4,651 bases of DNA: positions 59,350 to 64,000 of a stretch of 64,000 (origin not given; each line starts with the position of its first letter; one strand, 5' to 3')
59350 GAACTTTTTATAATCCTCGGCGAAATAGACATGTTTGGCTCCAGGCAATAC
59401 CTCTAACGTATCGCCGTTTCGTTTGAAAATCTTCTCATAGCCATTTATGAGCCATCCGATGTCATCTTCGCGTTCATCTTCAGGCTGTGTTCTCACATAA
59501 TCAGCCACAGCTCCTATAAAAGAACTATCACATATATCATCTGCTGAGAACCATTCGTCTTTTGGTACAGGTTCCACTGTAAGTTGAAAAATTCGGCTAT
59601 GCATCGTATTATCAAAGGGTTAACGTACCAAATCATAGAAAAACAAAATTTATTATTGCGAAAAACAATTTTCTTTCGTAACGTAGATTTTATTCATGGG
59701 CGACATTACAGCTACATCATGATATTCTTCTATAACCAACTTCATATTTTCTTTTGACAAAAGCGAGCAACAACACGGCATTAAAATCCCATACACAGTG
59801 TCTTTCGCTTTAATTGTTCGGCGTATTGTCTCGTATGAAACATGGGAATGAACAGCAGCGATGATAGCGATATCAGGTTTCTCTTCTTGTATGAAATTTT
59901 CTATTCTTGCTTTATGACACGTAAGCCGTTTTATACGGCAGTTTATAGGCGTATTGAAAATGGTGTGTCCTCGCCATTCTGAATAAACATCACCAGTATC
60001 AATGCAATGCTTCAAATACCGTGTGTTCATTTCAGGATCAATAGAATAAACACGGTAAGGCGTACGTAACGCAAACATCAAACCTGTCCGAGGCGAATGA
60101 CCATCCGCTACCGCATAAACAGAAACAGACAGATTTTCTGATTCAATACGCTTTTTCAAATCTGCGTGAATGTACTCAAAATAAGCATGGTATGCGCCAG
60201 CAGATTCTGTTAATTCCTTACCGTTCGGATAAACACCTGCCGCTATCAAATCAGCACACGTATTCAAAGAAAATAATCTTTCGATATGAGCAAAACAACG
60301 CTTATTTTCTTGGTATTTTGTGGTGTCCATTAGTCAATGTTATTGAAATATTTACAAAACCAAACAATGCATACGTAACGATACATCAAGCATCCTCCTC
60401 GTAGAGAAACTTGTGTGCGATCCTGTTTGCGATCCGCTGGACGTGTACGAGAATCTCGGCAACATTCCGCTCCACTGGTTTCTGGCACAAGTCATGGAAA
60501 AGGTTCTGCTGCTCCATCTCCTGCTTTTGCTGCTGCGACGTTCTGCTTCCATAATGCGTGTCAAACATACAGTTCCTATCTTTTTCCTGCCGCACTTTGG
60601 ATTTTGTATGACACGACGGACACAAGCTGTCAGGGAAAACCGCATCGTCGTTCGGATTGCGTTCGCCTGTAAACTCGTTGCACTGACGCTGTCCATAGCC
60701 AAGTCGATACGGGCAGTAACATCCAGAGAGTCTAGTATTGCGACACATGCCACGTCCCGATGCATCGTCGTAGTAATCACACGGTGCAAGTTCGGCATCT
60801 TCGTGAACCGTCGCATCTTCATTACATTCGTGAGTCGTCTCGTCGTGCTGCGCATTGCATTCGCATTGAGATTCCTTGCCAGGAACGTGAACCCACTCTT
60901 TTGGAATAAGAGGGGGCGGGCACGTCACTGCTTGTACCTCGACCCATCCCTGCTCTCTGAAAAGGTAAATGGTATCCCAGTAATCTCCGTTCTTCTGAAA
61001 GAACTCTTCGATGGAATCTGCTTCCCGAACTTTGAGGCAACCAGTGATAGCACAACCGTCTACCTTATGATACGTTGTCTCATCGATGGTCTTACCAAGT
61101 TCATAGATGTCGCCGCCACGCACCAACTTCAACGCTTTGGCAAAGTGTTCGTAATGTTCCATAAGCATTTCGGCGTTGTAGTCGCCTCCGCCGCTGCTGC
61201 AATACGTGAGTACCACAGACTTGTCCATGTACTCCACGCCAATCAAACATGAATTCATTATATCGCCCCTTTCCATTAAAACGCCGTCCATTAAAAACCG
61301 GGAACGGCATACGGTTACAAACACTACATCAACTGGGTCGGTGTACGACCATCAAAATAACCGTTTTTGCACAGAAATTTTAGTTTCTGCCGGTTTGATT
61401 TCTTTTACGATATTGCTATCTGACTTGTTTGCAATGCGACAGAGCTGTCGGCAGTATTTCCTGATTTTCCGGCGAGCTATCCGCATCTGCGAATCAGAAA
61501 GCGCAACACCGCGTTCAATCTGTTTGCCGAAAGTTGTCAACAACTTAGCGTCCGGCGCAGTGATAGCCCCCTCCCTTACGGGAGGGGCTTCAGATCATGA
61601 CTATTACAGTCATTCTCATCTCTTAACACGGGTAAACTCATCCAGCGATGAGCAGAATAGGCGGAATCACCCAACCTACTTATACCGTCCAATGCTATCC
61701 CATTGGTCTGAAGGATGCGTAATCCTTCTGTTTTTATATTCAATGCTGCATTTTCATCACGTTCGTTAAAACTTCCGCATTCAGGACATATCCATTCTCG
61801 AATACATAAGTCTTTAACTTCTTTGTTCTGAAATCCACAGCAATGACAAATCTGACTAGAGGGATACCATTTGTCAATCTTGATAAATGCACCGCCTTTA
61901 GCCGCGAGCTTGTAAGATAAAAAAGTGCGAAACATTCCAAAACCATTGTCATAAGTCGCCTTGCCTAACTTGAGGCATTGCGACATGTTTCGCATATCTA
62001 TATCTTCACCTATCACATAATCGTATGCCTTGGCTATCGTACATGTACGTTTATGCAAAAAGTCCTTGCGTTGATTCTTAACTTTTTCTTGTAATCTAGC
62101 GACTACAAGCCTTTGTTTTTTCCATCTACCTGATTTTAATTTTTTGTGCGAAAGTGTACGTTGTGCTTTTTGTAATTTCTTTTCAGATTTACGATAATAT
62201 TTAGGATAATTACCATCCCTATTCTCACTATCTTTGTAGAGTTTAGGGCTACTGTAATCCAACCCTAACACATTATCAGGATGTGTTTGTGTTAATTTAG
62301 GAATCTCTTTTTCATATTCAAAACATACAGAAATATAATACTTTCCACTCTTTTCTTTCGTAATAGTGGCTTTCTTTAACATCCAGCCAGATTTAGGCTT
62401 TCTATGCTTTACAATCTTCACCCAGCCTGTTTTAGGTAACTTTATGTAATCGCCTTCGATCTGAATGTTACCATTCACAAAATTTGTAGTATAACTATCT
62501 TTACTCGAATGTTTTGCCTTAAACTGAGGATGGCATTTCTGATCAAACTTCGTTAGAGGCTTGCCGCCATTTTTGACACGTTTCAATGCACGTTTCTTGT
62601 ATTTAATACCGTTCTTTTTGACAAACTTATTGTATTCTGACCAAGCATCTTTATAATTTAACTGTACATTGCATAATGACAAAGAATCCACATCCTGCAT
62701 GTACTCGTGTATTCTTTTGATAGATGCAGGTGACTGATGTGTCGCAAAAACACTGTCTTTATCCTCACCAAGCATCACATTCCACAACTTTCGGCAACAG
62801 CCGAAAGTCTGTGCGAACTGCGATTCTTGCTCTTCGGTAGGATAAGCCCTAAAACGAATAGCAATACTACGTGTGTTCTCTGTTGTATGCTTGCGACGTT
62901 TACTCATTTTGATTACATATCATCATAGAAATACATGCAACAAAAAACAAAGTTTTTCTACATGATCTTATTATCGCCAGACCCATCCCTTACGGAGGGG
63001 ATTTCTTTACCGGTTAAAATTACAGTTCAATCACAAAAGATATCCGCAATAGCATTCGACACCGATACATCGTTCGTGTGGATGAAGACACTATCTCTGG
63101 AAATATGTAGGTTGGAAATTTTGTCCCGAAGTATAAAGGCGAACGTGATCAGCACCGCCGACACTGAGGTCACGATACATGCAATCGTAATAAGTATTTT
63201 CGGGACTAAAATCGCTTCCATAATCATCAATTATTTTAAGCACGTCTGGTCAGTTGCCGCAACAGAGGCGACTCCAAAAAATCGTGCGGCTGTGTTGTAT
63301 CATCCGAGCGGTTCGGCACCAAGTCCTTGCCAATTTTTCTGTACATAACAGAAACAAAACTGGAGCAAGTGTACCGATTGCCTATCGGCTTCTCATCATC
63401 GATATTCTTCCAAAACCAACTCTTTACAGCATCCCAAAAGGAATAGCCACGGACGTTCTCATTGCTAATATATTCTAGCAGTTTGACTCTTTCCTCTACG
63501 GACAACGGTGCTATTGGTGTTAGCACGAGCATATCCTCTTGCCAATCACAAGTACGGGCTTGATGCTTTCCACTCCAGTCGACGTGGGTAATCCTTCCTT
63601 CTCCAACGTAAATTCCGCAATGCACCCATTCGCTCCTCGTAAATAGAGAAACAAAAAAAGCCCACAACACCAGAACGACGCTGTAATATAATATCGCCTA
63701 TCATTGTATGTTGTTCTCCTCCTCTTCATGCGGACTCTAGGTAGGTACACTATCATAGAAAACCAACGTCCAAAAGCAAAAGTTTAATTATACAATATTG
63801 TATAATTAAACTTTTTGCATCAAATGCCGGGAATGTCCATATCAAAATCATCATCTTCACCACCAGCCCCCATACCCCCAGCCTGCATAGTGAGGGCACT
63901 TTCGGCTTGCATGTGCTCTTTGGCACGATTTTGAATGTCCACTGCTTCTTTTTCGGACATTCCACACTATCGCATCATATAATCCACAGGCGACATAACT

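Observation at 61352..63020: Complete tnpB-only IS200/IS605-like element whose right-end hairpin contains the tnpB stop codon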

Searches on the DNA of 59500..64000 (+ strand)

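Call 4: search_dna_similar(query=window:59500-64000:+, collection=phages, mode=near, max_rows=30)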
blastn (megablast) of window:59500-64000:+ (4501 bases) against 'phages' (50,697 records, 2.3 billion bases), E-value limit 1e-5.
No match.

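Call 6: search_rna_families(source=window, start=61000, end=63400, threshold=evalue, max_evalue=10, show_alignments=3)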
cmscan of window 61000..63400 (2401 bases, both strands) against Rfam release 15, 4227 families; matches with E-value up to 10: 1.
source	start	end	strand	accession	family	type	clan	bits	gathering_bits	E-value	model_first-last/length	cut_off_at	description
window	61761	61821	-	RF00501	Rota_CRE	Cis-reg;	-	21.7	40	0.35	1-68/68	no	Rotavirus cis-acting replication element (CRE)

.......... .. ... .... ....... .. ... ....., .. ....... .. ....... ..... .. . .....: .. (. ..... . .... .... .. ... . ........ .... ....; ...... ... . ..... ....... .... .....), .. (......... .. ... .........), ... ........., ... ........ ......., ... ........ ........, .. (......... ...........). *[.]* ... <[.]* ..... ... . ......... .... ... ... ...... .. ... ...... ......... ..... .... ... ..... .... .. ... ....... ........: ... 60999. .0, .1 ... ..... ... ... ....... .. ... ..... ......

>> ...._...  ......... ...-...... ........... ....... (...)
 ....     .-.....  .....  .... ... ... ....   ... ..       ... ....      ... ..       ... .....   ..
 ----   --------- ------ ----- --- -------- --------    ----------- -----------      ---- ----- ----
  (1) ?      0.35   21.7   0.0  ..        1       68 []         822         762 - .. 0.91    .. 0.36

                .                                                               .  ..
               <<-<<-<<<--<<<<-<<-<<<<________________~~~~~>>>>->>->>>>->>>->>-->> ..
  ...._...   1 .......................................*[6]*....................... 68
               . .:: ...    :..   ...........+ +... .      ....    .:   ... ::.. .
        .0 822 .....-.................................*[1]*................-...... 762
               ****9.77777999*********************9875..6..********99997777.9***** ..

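Call 85: build_rna_model(alignment_id=A5)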
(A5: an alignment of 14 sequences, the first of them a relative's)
Model R1 built from alignment A5 (14 sequences, 46 columns); structure: RNAalifold consensus.
model positions 41; base pairs 9; branch points 0; effective number of sequences 14; information 0.897 bits per position. Calibrated on 0.2 Mb of random sequence (short: E-values are rough).
structure used (alignment columns):
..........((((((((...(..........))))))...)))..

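Call 86: search_with_rna_model(model_id=R1, source=window, filters=off, max_evalue=10, show_alignments=3)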
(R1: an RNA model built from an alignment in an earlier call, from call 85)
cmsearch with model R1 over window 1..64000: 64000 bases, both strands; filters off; matches with E-value up to 10: 11.
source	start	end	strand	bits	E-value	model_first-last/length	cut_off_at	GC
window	61560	61600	-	16.7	0.14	1-41/41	no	0.59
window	11159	11196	-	12.1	1.6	1-41/41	no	0.45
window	53003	53026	+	11.8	1.9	1-41/41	no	0.38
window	10880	10917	-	11.6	2.1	1-41/41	no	0.47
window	204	220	+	10.8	3.2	1-41/41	no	0.29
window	61568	61587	+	9.9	5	14-33/41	no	0.75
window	25068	25085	+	9.8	5.4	1-41/41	no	0.39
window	42519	42553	+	9.1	7.6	1-41/41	no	0.34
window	25554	25592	+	9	8.1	1-41/41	no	0.33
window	33284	33324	-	8.8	9.2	1-41/41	no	0.59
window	60803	60838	-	8.7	9.3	1-41/41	no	0.47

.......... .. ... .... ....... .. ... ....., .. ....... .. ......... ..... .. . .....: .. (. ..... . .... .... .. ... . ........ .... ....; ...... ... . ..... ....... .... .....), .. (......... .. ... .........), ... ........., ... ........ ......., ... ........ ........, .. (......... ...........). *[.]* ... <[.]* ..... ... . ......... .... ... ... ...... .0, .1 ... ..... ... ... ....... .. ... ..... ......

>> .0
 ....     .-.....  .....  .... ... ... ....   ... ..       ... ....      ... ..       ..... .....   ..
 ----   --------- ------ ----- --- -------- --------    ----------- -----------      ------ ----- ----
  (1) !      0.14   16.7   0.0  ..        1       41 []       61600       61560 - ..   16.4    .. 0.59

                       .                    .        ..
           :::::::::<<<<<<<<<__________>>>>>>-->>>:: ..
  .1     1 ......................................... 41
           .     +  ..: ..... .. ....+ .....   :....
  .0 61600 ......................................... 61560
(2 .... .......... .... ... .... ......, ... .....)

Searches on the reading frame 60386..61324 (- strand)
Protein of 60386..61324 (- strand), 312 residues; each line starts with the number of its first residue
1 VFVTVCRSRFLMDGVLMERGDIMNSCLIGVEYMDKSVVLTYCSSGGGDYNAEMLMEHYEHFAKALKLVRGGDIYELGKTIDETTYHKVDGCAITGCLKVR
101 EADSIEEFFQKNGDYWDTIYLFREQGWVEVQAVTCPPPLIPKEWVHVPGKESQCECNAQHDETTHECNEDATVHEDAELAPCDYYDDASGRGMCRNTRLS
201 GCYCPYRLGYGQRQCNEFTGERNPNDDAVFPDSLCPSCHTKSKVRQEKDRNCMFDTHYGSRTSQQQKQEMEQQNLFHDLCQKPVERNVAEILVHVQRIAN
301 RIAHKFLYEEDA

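Call 3: search_protein_families(library=pfam, proteins=[window:60386-61324:-], max_evalue=0.01)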
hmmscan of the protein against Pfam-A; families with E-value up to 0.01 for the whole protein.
window:60386-61324:- (312 aa): 0 families

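Call 17: find_related_loci(query=window:60386-61324:-, collection=viral_contigs, flank=6000)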
Query window:60386-61324:- (312 aa) in viral_contigs; peptide patterns used: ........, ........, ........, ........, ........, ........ (x = any residue, [..] = any of these).
5 stretches matched a pattern, but none encodes a relative of the query by tblastn (E <= 1e-3).

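Call 71: search_protein_families(library=phrogs, proteins=[window:60386-61324:-], max_evalue=0.001)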
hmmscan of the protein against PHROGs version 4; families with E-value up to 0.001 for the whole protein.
window:60386-61324:- (312 aa): 1 family
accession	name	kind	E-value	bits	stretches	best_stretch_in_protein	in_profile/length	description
phrog_1987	-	unknown function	7.6e-12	46.7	1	24-130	3-115/128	-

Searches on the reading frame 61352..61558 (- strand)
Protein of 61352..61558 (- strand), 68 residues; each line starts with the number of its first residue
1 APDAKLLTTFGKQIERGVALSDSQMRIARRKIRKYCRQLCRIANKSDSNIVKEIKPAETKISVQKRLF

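Call 3: search_protein_families(library=pfam, proteins=[window:61352-61543:-], max_evalue=0.01)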
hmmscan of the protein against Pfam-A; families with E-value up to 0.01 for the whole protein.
window:61352-61543:- (63 aa): 0 families

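Call 71: search_protein_families(library=phrogs, proteins=[window:61352-61543:-], max_evalue=0.001)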
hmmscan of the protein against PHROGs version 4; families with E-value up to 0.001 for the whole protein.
window:61352-61543:- (63 aa): 1 family
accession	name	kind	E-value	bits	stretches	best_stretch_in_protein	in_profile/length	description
phrog_21015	-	unknown function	2.6e-08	35.1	1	1-41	61-101/103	-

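Call 72: search_protein_families(library=phrogs, proteins=[window:61352-61558:-], max_evalue=5)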
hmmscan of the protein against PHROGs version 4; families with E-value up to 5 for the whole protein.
window:61352-61558:- (68 aa): 1 family
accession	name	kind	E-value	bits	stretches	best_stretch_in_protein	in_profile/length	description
phrog_21015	-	unknown function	4.6e-10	40.7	1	3-46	58-101/103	-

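Call 75: find_homologous_proteins(query=window:61352-61558:-, max_evalue=0.001)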
Query window:61352-61558:-: no candidate shares three 5-residue words with the query. No homologue found.

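Call 80: search_protein_representatives(protein=window:61352-61558:-)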
Query: 68 residues. Proteins with E-value up to 0.001 (for the whole library): 26; up to 1e-10: 0; up to 1e-30: 0. The best 26 are listed.
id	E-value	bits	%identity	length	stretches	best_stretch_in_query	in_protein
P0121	7.2e-07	45.0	43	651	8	2-27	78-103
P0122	1.0e-06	44.5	48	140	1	3-54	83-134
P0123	5.5e-06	42.2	59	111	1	3-46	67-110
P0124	1.1e-05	41.3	60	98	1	3-44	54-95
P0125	3.3e-05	39.8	56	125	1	3-45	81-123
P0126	3.9e-05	39.6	53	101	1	3-45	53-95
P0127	4.0e-05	39.5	42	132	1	2-56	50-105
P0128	4.1e-05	39.5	52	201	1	3-46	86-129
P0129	9.6e-05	38.4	27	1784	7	4-61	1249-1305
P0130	1.4e-04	37.9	53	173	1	2-44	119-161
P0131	1.7e-04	37.6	52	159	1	3-46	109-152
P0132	2.2e-04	37.3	49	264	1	2-46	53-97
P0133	2.4e-04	37.1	46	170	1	3-58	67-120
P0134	3.3e-04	36.7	42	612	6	2-27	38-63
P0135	3.7e-04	36.5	30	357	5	4-42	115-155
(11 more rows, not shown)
